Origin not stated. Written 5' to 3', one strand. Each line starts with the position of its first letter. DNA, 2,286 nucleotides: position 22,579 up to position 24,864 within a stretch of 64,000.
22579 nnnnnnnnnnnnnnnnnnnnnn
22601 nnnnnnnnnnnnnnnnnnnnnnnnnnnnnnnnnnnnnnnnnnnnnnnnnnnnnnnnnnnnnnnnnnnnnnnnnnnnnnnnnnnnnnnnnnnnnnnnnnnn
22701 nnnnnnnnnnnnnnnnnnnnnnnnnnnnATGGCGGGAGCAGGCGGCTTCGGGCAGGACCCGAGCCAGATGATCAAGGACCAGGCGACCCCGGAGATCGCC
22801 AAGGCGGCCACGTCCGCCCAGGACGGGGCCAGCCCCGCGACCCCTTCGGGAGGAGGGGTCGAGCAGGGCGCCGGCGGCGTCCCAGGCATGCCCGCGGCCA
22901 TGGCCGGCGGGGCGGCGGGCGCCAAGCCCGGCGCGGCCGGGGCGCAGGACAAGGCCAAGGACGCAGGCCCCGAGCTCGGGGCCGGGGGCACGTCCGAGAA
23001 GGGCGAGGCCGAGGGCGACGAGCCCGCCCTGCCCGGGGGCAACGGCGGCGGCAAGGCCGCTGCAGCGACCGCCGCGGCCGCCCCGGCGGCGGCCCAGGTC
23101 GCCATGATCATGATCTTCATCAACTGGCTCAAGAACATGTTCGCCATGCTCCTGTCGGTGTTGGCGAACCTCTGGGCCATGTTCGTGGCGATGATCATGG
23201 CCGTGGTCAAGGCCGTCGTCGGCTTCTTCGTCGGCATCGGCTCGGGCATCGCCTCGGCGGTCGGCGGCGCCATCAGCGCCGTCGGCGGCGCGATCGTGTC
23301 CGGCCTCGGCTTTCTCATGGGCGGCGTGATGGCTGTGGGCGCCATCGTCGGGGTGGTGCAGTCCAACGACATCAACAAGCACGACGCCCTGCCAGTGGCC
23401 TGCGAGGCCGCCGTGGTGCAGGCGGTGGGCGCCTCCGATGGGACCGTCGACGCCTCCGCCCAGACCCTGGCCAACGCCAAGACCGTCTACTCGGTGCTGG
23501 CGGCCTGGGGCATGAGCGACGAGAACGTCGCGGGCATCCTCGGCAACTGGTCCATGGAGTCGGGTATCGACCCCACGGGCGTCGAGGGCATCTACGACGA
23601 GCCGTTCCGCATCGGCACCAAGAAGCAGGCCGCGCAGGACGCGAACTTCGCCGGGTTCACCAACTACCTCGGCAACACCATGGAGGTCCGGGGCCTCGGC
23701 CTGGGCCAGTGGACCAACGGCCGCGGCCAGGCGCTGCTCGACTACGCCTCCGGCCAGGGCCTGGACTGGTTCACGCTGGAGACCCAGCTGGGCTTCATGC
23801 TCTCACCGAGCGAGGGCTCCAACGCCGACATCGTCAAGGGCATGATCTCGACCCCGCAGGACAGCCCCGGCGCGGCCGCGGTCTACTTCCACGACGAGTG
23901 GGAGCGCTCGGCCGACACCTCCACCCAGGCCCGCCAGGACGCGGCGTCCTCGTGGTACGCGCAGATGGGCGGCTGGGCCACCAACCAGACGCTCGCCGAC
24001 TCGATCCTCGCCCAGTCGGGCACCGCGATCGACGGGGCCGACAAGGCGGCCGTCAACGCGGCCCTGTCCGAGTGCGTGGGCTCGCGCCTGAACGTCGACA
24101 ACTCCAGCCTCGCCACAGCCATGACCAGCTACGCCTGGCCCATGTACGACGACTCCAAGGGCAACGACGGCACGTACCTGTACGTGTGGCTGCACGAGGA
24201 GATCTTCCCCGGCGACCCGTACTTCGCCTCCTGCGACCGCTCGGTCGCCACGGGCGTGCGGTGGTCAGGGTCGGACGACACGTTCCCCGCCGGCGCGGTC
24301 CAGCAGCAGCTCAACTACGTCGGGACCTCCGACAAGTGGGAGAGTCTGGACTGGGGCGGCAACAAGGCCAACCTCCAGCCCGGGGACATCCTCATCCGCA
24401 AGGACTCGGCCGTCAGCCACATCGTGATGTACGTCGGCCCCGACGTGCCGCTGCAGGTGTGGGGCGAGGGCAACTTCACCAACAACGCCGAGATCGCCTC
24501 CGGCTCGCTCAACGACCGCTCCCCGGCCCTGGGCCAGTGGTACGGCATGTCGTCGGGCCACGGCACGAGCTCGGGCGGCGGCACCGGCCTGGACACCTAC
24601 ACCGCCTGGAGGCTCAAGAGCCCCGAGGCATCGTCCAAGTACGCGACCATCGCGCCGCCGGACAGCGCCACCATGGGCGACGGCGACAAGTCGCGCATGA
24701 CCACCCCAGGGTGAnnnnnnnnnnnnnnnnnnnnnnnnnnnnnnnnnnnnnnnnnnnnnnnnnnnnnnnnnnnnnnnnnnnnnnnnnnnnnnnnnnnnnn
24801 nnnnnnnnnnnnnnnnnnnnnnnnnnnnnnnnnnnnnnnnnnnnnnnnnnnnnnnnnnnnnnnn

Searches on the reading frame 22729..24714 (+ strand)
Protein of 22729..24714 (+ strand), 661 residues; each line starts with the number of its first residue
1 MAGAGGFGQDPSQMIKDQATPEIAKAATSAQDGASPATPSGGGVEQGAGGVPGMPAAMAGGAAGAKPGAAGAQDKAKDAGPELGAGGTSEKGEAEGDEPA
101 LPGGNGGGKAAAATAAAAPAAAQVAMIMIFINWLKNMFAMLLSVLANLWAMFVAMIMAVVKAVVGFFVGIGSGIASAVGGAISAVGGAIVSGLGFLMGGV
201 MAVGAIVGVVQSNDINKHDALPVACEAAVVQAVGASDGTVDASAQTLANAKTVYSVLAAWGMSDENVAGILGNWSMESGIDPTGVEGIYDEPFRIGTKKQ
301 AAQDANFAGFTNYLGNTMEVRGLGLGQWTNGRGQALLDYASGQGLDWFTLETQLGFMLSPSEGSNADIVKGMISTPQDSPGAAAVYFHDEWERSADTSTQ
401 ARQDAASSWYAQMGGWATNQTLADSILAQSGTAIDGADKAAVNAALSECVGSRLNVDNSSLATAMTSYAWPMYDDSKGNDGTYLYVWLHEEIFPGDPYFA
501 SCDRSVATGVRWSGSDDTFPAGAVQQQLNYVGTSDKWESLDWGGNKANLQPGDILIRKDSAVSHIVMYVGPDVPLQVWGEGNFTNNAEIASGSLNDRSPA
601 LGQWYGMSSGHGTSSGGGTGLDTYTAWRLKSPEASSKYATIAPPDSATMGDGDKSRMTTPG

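Call 9: search_protein_families(library=phrogs, proteins=[window:22729-24714:+], max_evalue=0.001)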
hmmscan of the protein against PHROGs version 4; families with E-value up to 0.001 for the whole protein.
window:22729-24714:+ (661 aa): 5 families
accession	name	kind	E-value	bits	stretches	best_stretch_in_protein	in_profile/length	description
phrog_20388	-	lysis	7.4e-10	39.4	1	248-425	7-182/527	endolysin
phrog_11037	-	unknown function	4e-09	37.1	0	320-429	62-161/365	-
phrog_8949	-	unknown function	6e-09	36.8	1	236-414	322-475/557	-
phrog_30532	-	tail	1.4e-06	28.3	1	306-411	413-511/520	tail protein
phrog_9570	-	tail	0.00022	21.3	1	323-408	522-609/689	tail length tape measure protein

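Call 54: search_protein_families(library=pfam, proteins=[window:22729-24714:+], max_evalue=0.001)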
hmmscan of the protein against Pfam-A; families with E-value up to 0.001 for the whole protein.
window:22729-24714:+ (661 aa): 1 family
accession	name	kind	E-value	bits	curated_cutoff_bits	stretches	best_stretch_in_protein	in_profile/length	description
PF18013.6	Phage_lysozyme2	-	2.8e-31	109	28.2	1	249-413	2-140/140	Phage tail lysozyme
